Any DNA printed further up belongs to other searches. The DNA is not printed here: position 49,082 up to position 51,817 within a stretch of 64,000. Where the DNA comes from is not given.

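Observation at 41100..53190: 12 kb AT-richer accessory island between a HD-GYP gene and AOR, carrying a nine-gene same-strand putative defence locus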

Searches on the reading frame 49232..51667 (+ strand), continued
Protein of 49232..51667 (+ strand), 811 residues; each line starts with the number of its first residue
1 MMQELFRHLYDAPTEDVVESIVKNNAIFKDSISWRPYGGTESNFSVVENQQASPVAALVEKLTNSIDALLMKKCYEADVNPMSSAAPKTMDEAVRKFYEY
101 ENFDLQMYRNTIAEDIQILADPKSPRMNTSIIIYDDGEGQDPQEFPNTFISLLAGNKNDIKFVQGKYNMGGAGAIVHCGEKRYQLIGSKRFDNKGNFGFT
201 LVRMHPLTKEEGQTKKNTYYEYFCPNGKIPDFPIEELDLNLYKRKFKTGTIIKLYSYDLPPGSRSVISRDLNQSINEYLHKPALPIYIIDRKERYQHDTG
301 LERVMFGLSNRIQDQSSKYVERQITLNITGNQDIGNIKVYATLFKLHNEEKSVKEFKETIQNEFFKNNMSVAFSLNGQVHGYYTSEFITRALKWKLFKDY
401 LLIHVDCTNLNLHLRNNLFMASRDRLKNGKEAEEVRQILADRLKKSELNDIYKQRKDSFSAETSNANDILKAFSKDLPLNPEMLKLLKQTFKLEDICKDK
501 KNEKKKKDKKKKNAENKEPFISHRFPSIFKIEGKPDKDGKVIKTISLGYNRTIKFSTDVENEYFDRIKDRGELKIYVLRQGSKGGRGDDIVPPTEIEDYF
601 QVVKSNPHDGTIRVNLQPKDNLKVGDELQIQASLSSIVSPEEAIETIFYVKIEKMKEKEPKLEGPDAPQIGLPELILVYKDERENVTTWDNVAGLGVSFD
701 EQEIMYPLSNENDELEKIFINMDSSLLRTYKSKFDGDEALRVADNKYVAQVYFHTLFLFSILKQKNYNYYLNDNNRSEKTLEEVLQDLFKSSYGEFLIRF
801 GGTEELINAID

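Call 24: search_protein_families(library=pfam, proteins=[L012:6415-7560:+, L067:466-1140:-, L009:13075-13911:-, L057:7628-8479:+, L057:8479-9174:+, L057:9108-9836:+, L063:14230-14865:-, L079:13065-13484:-, L082:8069-9880:+, L038:12603-13664:+], max_evalue=0.001)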
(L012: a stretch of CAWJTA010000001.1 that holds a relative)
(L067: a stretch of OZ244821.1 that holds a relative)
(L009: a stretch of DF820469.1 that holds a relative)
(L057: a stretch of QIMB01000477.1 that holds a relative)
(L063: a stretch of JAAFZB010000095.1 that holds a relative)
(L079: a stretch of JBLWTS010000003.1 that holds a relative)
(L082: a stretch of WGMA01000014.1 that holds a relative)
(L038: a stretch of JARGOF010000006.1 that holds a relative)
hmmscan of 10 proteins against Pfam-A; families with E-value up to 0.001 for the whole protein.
L012:6415-7560:+ (382 aa): 0 families

L067:466-1140:- (225 aa): 0 families

L009:13075-13911:- (279 aa): 0 families

L057:7628-8479:+ (284 aa): 1 family
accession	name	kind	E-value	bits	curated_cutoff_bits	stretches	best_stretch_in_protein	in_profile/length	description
PF02195.25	ParB_N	-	1e-14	54.8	26.3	1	20-114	3-95/95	ParB N-terminal domain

L057:8479-9174:+ (232 aa): 0 families

L057:9108-9836:+ (243 aa): 0 families

L063:14230-14865:- (212 aa): 0 families

L079:13065-13484:- (140 aa): 2 families
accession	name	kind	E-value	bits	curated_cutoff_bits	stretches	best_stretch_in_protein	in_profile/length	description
PF15891.11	Nuc_deoxyri_tr2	-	2.6e-13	50.7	30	1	8-97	2-103/105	Nucleoside 2-deoxyribosyltransferase like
PF05014.21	Nuc_deoxyrib_tr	-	1.6e-07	31.9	28.8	1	17-99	12-102/117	Nucleoside 2-deoxyribosyltransferase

L082:8069-9880:+ (604 aa): 2 families
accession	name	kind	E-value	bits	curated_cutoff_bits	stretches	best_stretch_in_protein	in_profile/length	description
PF13589.12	HATPase_c_3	-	1.8e-21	77.1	25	1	65-196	5-128/137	Histidine kinase-, DNA gyrase B-, and HSP90-like ATPase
PF02518.31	HATPase_c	-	0.00045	21.1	26.4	0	66-146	9-78/111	Histidine kinase-, DNA gyrase B-, and HSP90-like ATPase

L038:12603-13664:+ (354 aa): 7 families
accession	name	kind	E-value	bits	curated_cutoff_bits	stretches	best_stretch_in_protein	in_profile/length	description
PF13649.12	Methyltransf_25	-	2.5e-15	57.4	27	1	198-293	1-97/97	Methyltransferase domain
PF08241.18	Methyltransf_11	-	5.9e-15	56.1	21.2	1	199-296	1-94/95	Methyltransferase domain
PF08242.18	Methyltransf_12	-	6.1e-12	46.6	30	1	199-293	1-96/98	Methyltransferase domain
PF13489.12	Methyltransf_23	-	3.2e-11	43.7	27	1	192-302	20-121/164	Methyltransferase domain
PF13847.12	Methyltransf_31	-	2e-06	28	27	1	195-295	4-107/145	Methyltransferase domain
PF03848.20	TehB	-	7.4e-06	26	20.4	1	197-296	33-131/193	Tellurite resistance protein TehB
PF05724.17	TPMT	-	0.0003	21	26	0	194-315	37-172/218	Thiopurine S-methyltransferase (TPMT)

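Call 28: search_solved_structures(query=A2, max_evalue=1, show_alignments=2)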
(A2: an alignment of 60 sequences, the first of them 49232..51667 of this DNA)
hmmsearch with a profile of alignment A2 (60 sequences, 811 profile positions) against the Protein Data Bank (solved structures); distinct sequences matched with E-value up to 1: 0.

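Call 34: predict_structure(alignment_id=A2)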
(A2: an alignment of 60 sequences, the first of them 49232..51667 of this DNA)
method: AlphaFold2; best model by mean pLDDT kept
length: 811 residues; sequences in the alignment: 60
mean_pLDDT: 72.6   pTM: 0.60
mean pLDDT of the five models: 72.6, 69.9, 66.8, 64.0, 62.1
residues with pLDDT >= 90: 105; 70-90: 468; 50-70: 111; < 50: 127
segments of 3 or more residues with pLDDT < 50: 151-159, 164-173, 421-423, 459-517, 582-590, 656-672, 771-777, 801-811
pLDDT, mean of each block of 10 residues (from residue 1): 95 95 91 78 51 72 82 89 78 84 81 92 87 90 74 45 42 62 90 91 86 74 90 94 93 88 75 80 81 77 80 80 82 80 82 79 79 76 83 84 86 72 57 84 85 65 33 35 39 33 32 44 79 75 76 83 73 77 40 73 77 80 78 74 75 55 29 72 74 79 82 73 85 71 73 72 56 51 78 63 37 29
secondary structure, 60 per line:
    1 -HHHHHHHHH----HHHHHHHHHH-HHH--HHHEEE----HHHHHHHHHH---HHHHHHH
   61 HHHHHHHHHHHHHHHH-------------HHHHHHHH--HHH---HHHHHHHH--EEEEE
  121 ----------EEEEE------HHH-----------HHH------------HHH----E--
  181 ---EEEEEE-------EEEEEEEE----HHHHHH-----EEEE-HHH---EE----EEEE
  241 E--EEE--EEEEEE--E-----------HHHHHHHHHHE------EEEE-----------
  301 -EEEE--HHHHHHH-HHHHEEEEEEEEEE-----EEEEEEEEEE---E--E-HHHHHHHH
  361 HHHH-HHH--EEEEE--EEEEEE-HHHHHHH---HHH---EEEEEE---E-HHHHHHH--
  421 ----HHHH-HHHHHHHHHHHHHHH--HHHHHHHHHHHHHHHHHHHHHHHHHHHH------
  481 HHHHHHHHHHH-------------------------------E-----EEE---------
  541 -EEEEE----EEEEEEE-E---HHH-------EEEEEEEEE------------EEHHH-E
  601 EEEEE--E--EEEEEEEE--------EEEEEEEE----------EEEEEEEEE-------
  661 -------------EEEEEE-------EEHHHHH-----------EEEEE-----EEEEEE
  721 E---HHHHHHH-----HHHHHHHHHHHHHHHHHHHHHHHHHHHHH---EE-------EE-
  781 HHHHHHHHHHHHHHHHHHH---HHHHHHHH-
elements in order (helices of 4 or more, strands of 3 or more residues): H2-10 H15-24 E34-36 H41-50 H54-76 H90-97 H106-113 E116-120 E131-135 E184-189 E197-204 H209-214 E220-223 E237-241 E244-246 E249-254 H269-278 E286-289 E302-305 H308-314 H316-319 E320-329 E335-344 H353-364 E371-375 E378-383 H385-391 E401-406 H412-418 H425-428 H430-444 H447-474 H481-491 E529-531 E542-546 E551-557 E573-581 E600-605 E611-618 E627-634 E645-653 E674-679 H689-693 E705-709 E715-721 H725-731 H737-765 H781-799 H803-810

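Call 42: search_dna_similar(query=window:49232-51667:+, collection=plasmids, mode=protein, max_rows=15)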
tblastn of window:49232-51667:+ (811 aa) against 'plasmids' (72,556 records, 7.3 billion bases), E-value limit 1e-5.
Records with a match: 8; places in all: 8; records where one place covers at least 80% of the query: 5.
Best place of each record, by identity: <60% 8.
By first word of the organism name: Hymenobacter 1; Ensifer 1; Devosia 1; Pontibacillus 1; Halogeometricum 1; Haladaptatus 1; Natronobeatus 1; Halarchaeum 1.
By predicted mobility (MOB-suite, as given by PLSDB): non-mobilizable 8.
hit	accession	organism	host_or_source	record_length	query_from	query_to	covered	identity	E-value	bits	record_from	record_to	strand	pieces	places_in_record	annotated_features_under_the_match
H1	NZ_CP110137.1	Hymenobacter sp. YIM 151858-1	whole organism,soil sample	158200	2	810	100%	47.6%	0e+0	736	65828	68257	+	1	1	hypothetical protein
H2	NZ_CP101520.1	Ensifer adhaerens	cell cuture,rhizosphere soil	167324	2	810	100%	45.7%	0e+0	670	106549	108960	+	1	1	hypothetical protein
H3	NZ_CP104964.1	Devosia neptuniae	Vicia costata,cell culture,root nodule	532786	2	810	100%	43.3%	0e+0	659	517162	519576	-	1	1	hypothetical protein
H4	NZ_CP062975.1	Pontibacillus sp. ALD_SL1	mangrove mud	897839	2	806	99%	28.2%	4e-80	289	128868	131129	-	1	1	hypothetical protein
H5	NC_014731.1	Halogeometricum borinquense DSM 11551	-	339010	34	730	86%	24.6%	1e-39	166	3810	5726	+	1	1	hypothetical protein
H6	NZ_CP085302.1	Haladaptatus pallidirubidus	cell culture,saline soil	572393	28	494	58%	27.2%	3e-34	149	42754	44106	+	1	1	hypothetical protein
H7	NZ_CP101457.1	Natronobeatus ordinarius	cell culture,sediment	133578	9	483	59%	23.9%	8e-17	94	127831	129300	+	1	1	hypothetical protein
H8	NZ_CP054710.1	Halarchaeum sp. CBA1220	solar salt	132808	32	483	56%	23.2%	5e-16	91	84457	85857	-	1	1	hypothetical protein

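Call 44: get_annotated_region(hit=H2, flank=10000)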
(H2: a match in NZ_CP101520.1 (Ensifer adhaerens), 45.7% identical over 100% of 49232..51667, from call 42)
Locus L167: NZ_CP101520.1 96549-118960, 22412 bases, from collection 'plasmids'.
description: Ensifer adhaerens strain NER9 plasmid pC, complete sequence
organism: Ensifer adhaerens (NCBI taxid 106592)
taxonomy: Bacteria; Pseudomonadota; Alphaproteobacteria; Hyphomicrobiales; Rhizobiaceae; Ensifer; Ensifer adhaerens
host: -; source: cell cuture,rhizosphere soil; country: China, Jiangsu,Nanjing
typing (MOB-suite, as given by PLSDB): non-mobilizable; mating-pair formation MPF_T
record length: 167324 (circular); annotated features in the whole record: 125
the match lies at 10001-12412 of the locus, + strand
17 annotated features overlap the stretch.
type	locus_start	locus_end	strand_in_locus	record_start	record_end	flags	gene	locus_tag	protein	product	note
CDS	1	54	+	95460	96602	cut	-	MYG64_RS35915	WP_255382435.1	aminotransferase class V-fold PLP-dependent enzyme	-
CDS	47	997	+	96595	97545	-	-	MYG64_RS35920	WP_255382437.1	DUF4007 family protein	-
CDS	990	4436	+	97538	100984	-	-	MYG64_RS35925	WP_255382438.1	ATP-binding protein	-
CDS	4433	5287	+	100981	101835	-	-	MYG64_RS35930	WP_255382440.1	phosphoadenosine phosphosulfate reductase family protein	-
CDS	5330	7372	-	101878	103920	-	-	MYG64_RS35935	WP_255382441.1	hypothetical protein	-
CDS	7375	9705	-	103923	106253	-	-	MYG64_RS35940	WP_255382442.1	sensor histidine kinase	-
CDS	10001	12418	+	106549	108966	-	-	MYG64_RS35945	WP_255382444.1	hypothetical protein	-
CDS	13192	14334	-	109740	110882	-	-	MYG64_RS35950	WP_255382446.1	RHE_PE00001 family protein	-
CDS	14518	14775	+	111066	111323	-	-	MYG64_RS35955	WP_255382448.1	type II toxin-antitoxin system VapB family antitoxin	-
CDS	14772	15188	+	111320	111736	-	-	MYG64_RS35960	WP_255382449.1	type II toxin-antitoxin system VapC family toxin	-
CDS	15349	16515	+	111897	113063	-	-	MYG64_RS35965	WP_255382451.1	site-specific integrase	GO:0015074 - DNA integration [Evidence IEA]; GO:0006310 - DNA recombination [Evidence IEA]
CDS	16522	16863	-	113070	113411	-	-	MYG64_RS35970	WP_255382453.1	hypothetical protein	-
CDS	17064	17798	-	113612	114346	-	-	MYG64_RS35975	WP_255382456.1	NYN domain-containing protein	-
CDS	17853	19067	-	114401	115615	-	repC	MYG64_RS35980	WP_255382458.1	plasmid replication protein RepC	-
CDS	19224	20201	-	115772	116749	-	repB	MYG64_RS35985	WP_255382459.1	plasmid partitioning protein RepB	-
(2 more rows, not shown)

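Call 45: get_annotated_region(hit=H4, flank=10000)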
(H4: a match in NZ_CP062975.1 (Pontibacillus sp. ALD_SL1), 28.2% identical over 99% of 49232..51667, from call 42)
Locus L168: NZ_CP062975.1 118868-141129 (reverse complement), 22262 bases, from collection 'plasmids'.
description: Pontibacillus sp. ALD_SL1 plasmid unnamed, complete sequence
organism: Pontibacillus sp. ALD_SL1 (NCBI taxid 2777185)
taxonomy: Bacteria; Bacillota; Bacilli; Bacillales; Bacillaceae; Pontibacillus; Pontibacillus sp. ALD SL1
host: -; source: mangrove mud; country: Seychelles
typing (MOB-suite, as given by PLSDB): non-mobilizable
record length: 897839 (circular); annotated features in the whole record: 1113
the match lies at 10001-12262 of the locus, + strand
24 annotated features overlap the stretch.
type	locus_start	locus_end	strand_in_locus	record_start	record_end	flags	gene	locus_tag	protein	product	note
CDS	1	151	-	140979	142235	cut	-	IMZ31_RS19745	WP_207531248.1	hypothetical protein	-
CDS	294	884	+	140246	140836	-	-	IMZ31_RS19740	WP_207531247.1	WxL domain-containing protein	-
CDS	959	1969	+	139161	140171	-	-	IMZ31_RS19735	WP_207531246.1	DUF916 domain-containing protein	-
CDS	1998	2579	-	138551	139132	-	-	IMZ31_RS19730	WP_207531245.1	ribonuclease H family protein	-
CDS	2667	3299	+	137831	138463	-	-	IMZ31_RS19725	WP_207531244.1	zinc metallopeptidase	-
CDS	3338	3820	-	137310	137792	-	-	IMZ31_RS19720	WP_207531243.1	hypothetical protein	-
CDS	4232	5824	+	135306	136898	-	-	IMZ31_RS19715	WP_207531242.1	RNA-guided endonuclease TnpB family protein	-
CDS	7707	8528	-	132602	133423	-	-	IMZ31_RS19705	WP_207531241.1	hypothetical protein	-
CDS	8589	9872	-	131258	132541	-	-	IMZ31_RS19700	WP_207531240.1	methyl-accepting chemotaxis protein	GO:0007165 - signal transduction [Evidence IEA]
CDS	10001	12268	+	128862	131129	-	-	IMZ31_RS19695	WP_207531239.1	hypothetical protein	-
CDS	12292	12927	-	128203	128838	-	-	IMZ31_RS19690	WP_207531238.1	sigma-70 family RNA polymerase sigma factor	GO:0006352 - DNA-templated transcription initiation [Evidence IEA]; GO:0006355 - regulation of DNA-templated ...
CDS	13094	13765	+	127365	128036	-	-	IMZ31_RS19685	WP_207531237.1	HD domain-containing protein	-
CDS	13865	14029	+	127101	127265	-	-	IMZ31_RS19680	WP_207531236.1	hypothetical protein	-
CDS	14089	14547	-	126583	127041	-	-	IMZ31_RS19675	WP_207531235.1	hypothetical protein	-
CDS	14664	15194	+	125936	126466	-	-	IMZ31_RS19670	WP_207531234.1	RNA 2'-phosphotransferase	-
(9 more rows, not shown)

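Call 82: find_related_loci(query=A1, collection=viral_contigs, flank=10000)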
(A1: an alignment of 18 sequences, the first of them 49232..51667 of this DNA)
Query A1 (811 aa) in viral_contigs; peptide patterns used: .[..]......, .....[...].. (x = any residue, [..] = any of these).
75 stretches matched a pattern; 3 encode a relative of the query (tblastn E <= 1e-3); 3 distinct loci.
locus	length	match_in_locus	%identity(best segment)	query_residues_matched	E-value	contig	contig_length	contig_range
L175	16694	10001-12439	71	2-811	0e+0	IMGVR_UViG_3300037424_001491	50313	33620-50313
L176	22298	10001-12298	38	3-768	1e-153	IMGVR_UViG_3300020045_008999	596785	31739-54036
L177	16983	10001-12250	25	3-748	8e-54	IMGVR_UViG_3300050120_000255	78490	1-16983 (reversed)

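Call 86: search_protein_representatives(alignment_id=A2)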
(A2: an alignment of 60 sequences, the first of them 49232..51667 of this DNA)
Query: 60 sequences, 811 profile positions. Proteins with E-value up to 0.001 (for the whole library): 2241; up to 1e-10: 1653; up to 1e-30: 789. The best 150 are listed.
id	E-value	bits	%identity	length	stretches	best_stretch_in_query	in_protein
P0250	0.0e+00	1206.7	-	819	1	3-809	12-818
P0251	0.0e+00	1055.9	-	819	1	3-809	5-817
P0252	0.0e+00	1028.3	-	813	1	4-805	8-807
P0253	0.0e+00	1010.9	-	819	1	1-810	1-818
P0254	1.3e-294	996.0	-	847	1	3-810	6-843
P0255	1.0e-268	910.3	-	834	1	2-806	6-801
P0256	1.2e-258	877.0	-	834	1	2-803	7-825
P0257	2.9e-227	773.2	-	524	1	2-511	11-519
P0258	2.6e-226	770.0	-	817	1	3-798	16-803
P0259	1.2e-221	754.6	-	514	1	133-622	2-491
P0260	2.3e-212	723.9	-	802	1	4-810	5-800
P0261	1.6e-207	707.9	-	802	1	15-798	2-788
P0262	3.0e-207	707.0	-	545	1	209-717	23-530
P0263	9.2e-206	702.1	-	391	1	4-382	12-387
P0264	1.8e-197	674.6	-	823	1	2-807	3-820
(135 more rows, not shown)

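Call 88: get_annotated_region(hit=H5, flank=9000)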
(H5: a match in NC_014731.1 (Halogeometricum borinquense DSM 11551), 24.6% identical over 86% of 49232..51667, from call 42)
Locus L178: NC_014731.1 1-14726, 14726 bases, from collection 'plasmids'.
description: Halogeometricum borinquense DSM 11551 plasmid pHBOR02, complete sequence
organism: Halogeometricum borinquense DSM 11551 (NCBI taxid 469382)
taxonomy: Archaea; Euryarchaeota; Halobacteria; Halobacteriales; Haloferacaceae; Halogeometricum; Halogeometricum borinquense; Halogeometricum borinquense DSM 11551
host: -; source: -; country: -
typing (MOB-suite, as given by PLSDB): non-mobilizable
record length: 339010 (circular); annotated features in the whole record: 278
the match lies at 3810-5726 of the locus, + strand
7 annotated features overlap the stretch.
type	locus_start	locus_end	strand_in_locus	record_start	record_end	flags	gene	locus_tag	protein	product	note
CDS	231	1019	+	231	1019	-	-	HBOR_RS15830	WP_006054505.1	hypothetical protein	-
CDS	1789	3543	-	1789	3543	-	-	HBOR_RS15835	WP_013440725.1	site-specific DNA-methyltransferase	GO:0009307 - DNA restriction-modification system [Evidence IEA]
CDS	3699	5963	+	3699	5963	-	-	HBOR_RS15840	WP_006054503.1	hypothetical protein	-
CDS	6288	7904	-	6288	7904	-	-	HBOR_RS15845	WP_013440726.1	hypothetical protein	-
CDS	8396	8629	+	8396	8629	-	-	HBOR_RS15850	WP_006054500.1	hypothetical protein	-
CDS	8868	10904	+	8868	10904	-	-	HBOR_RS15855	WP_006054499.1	sister chromatid cohesion protein PDS5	-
CDS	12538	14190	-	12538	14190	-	-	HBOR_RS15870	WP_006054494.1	ATP-binding domain-containing protein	-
